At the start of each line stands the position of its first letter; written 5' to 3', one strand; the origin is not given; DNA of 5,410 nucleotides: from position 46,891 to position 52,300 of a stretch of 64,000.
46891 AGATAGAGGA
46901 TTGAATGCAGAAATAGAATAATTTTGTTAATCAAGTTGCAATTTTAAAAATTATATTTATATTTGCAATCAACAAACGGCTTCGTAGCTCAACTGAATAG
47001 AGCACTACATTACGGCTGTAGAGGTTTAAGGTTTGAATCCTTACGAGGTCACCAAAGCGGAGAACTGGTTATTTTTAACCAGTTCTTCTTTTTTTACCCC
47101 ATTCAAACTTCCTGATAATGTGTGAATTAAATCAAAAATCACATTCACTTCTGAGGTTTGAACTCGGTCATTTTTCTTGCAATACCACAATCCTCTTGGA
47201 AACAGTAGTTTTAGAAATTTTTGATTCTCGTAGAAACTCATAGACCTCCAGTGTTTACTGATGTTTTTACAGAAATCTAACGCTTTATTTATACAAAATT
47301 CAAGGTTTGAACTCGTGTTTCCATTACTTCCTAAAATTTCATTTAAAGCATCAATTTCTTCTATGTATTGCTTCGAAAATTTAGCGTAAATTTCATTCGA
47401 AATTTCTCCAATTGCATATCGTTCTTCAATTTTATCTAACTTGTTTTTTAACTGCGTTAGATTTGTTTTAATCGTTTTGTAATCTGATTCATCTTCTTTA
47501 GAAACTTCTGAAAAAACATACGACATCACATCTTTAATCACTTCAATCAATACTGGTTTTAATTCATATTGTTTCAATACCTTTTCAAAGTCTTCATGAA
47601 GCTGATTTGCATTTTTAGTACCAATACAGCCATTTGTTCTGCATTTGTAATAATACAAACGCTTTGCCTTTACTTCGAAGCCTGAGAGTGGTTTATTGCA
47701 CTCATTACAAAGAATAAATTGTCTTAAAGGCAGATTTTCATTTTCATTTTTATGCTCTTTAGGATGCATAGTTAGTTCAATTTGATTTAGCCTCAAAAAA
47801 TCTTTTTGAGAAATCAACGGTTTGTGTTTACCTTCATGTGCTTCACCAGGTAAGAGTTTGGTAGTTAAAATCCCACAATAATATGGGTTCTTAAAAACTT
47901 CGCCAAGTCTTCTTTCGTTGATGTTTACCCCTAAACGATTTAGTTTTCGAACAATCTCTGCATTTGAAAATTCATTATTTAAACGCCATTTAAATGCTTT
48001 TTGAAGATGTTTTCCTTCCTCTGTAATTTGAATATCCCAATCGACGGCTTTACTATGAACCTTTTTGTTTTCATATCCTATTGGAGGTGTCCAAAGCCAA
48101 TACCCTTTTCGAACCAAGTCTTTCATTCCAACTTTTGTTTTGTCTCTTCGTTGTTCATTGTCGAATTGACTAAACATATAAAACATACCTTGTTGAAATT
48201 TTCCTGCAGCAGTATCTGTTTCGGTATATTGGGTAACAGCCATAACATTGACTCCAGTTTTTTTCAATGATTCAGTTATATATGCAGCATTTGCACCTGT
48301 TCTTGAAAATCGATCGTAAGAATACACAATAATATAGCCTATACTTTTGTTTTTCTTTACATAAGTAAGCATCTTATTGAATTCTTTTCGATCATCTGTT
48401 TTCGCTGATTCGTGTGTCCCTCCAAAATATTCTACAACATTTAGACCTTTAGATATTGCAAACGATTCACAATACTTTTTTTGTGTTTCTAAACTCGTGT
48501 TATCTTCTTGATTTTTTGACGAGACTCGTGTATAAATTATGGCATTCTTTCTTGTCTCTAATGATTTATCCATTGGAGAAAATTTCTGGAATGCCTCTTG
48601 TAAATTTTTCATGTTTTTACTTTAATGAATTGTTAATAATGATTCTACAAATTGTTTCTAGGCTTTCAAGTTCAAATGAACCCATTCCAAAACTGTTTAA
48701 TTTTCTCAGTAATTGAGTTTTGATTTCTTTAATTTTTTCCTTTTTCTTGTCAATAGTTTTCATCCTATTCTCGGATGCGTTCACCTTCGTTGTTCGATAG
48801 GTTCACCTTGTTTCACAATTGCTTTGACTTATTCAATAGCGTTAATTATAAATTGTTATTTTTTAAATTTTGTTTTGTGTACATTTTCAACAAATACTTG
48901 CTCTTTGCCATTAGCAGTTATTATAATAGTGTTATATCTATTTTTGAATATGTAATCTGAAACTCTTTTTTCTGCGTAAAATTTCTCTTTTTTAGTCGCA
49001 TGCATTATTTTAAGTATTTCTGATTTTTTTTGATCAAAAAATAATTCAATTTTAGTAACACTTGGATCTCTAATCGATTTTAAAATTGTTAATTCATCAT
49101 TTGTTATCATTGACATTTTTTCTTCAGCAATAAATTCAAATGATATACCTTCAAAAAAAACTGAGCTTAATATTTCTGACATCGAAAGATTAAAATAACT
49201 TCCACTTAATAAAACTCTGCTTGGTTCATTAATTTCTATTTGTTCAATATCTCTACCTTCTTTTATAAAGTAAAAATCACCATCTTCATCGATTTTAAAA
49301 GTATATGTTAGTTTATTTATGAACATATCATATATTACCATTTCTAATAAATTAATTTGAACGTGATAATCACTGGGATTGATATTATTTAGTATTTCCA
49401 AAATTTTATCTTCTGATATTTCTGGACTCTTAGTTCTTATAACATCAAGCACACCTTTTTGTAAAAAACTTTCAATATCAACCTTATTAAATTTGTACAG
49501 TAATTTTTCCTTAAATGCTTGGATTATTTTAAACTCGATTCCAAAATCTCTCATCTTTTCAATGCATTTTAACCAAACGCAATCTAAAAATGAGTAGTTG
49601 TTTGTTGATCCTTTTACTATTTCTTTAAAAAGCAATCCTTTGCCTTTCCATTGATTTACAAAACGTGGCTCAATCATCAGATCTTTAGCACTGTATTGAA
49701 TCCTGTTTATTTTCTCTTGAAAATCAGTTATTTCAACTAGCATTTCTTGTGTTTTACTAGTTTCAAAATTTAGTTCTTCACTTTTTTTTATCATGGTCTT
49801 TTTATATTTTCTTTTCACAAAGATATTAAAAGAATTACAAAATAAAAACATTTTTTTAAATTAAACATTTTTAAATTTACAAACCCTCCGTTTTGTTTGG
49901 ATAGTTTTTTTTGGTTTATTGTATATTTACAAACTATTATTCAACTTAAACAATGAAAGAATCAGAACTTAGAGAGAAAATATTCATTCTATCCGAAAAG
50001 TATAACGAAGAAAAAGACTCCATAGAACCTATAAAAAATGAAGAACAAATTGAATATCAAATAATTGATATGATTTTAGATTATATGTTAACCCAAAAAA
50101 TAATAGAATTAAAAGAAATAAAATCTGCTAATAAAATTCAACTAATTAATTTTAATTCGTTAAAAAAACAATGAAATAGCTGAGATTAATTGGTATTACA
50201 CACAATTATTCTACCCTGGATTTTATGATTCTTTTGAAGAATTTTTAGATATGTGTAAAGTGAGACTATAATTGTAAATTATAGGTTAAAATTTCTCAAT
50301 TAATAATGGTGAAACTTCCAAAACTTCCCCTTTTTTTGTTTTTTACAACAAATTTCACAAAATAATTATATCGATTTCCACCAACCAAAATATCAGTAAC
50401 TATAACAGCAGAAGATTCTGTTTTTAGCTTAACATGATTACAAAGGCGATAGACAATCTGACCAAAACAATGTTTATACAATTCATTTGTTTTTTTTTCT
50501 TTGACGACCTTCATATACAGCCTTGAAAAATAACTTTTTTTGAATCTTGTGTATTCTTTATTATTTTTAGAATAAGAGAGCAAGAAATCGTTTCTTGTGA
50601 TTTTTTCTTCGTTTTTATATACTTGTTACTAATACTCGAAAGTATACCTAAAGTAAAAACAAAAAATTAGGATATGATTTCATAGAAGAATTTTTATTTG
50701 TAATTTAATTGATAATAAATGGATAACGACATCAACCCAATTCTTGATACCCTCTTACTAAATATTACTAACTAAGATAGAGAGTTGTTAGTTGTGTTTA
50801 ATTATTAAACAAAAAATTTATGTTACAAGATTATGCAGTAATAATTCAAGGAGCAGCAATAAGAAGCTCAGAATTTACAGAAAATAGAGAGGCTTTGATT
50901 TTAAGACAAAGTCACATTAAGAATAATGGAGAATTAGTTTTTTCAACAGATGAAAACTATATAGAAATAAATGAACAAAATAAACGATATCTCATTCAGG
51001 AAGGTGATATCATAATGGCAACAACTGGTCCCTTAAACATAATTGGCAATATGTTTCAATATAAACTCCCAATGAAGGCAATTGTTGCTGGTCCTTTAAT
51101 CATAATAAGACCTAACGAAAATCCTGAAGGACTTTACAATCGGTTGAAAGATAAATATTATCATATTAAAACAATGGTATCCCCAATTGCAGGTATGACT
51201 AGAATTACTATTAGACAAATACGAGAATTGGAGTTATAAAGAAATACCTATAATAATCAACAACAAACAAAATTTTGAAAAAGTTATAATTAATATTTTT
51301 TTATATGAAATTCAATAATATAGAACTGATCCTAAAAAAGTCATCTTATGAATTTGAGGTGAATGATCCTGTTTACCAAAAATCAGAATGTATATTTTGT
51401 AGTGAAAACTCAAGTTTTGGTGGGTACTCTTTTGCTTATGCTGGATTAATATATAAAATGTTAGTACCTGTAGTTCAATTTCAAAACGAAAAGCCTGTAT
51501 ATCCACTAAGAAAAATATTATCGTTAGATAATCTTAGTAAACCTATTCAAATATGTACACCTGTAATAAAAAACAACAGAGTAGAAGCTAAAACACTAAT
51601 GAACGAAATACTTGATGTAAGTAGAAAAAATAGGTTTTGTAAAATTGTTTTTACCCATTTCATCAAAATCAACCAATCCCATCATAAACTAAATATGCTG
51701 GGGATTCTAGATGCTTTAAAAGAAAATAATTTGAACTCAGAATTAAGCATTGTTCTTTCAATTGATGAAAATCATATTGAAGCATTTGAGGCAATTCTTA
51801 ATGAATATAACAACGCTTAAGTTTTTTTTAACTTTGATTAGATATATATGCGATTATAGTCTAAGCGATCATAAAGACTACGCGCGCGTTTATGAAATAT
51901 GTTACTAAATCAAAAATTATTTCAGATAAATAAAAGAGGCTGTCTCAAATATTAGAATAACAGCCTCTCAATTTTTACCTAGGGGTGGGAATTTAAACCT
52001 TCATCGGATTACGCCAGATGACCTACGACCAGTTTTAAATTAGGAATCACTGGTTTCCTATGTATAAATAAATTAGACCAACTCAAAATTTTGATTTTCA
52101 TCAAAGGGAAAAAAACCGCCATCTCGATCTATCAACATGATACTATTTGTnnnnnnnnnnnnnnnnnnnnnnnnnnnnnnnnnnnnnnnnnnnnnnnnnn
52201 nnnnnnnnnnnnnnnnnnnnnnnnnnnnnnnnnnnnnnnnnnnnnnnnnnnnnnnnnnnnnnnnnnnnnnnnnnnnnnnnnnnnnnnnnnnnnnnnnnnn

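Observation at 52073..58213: Effector-less NACHT-type STAND NTPase (1750 aa) plus a co-oriented 263-aa orphan gene: candidate uncharacterised two-gene anti-phage system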

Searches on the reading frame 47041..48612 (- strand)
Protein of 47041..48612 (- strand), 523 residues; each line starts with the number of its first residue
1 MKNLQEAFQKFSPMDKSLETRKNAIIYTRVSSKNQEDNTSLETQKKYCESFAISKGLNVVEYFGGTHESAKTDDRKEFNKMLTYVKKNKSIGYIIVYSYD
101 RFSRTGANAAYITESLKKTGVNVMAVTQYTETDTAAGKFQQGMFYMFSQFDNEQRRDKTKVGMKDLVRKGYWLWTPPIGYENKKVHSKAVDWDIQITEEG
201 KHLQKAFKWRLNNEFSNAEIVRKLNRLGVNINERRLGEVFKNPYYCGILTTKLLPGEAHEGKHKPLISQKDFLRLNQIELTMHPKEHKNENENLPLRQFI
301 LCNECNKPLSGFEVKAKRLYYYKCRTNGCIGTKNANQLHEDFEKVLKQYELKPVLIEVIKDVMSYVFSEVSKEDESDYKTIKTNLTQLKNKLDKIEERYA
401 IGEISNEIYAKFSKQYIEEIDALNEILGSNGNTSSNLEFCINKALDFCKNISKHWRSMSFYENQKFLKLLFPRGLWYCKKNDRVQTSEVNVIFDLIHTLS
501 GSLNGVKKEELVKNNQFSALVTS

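Call 12: search_protein_families(library=pfam, proteins=[window:47041-48612:-], max_evalue=0.01)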
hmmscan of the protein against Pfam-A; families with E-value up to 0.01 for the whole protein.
window:47041-48612:- (523 aa): 3 families
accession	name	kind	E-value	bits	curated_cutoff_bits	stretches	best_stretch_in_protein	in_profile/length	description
PF00239.26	Resolvase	-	2.3e-28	99.6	23.3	1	24-171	1-144/145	Resolvase, N terminal domain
PF07508.19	Recombinase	-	5e-07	30.4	21.1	1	198-277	2-97/102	Recombinase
PF13408.12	Zn_ribbon_recom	-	0.00066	20.4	25.3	1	295-342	1-53/58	Recombinase zinc beta ribbon domain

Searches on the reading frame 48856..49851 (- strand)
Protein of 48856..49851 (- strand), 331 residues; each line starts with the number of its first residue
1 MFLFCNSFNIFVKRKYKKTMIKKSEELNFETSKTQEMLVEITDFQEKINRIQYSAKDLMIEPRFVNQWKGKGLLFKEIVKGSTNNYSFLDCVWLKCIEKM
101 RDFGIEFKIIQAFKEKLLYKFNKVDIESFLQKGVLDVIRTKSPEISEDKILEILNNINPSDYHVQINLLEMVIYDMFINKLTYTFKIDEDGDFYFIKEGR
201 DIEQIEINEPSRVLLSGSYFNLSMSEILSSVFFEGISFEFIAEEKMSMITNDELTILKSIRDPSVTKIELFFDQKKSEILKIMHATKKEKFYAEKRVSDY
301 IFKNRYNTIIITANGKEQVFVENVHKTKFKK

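Call 12: search_protein_families(library=pfam, proteins=[window:48856-49851:-], max_evalue=0.01)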
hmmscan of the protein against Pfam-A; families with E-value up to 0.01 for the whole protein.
window:48856-49851:- (331 aa): 1 family
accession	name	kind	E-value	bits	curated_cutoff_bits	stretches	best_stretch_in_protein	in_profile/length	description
PF13411.12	MerR_1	-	0.0003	21.3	21.6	1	55-112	7-64/69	MerR HTH family regulatory protein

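Call 33: search_protein_families(library=phrogs, proteins=[window:48856-49851:-], max_evalue=1)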
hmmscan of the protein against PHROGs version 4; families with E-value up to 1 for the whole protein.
window:48856-49851:- (331 aa): 1 family
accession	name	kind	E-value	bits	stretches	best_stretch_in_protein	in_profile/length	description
phrog_31673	-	unknown function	0.15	12.8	1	66-114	20-70/207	-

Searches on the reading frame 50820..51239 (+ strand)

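Call 12: search_protein_families(library=pfam, proteins=[window:50820-51239:+], max_evalue=0.01)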
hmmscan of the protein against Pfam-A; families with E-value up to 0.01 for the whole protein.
window:50820-51239:+ (139 aa): 1 family
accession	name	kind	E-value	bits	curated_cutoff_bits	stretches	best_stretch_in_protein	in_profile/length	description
PF01420.25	Methylase_S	-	0.00053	20.7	22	1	4-136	11-131/168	Type I restriction modification DNA specificity domain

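Call 31: search_protein_families(library=padloc, proteins=[window:50820-51239:+], max_evalue=0.01)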
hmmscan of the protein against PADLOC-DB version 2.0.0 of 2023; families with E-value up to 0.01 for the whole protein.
window:50820-51239:+ (139 aa): 33 families (the best 25 are shown)
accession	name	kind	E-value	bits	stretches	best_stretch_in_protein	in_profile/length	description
PDLC03087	Specificity_I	-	2.2e-10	38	1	2-138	20-161/418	Type I specificity subunit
PDLC03107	Specificity_I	-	1.2e-07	29.2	1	2-138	200-343/392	Type I specificity subunit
PDLC03064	Specificity_I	-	2.6e-07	28.2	1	2-137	230-362/409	Type I specificity subunit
PDLC03100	Specificity_I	-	1.1e-06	26.3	1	6-138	205-343/392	Type I specificity subunit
PDLC03084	Specificity_I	-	1.9e-06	25.5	1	2-138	199-341/392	Type I specificity subunit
PDLC03189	Specificity_I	-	2.4e-06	24.7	1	2-136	15-142/459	Type I specificity subunit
PDLC03185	Specificity_I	-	4.3e-06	24.3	1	2-132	225-354/408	Type I specificity subunit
PDLC03105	Specificity_I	-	7e-06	23.7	1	25-137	268-381/448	Type I specificity subunit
PDLC03148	Specificity_I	-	8.5e-06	22.8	1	11-136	274-401/453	Type I specificity subunit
PDLC03179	Specificity_I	-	1.4e-05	22.3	1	9-114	409-514/589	Type I specificity subunit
PDLC03165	Specificity_I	-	2.2e-05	22.1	1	19-118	44-138/411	Type I specificity subunit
PDLC03117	Specificity_I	-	2.7e-05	21.2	1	27-139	221-338/518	Type I specificity subunit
PDLC03072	Specificity_I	-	3.6e-05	21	1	18-125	259-369/448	Type I specificity subunit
PDLC04137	mad5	-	3.7e-05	21.1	1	33-118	39-122/392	mads_5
PDLC03090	Specificity_I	-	4.6e-05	20.8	1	7-108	32-132/434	Type I specificity subunit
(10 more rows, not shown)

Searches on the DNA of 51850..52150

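Call 97: search_rna_families(source=window, start=51850, end=52150, threshold=evalue, max_evalue=1)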
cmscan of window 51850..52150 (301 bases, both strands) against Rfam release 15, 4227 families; matches with E-value up to 1: 0.
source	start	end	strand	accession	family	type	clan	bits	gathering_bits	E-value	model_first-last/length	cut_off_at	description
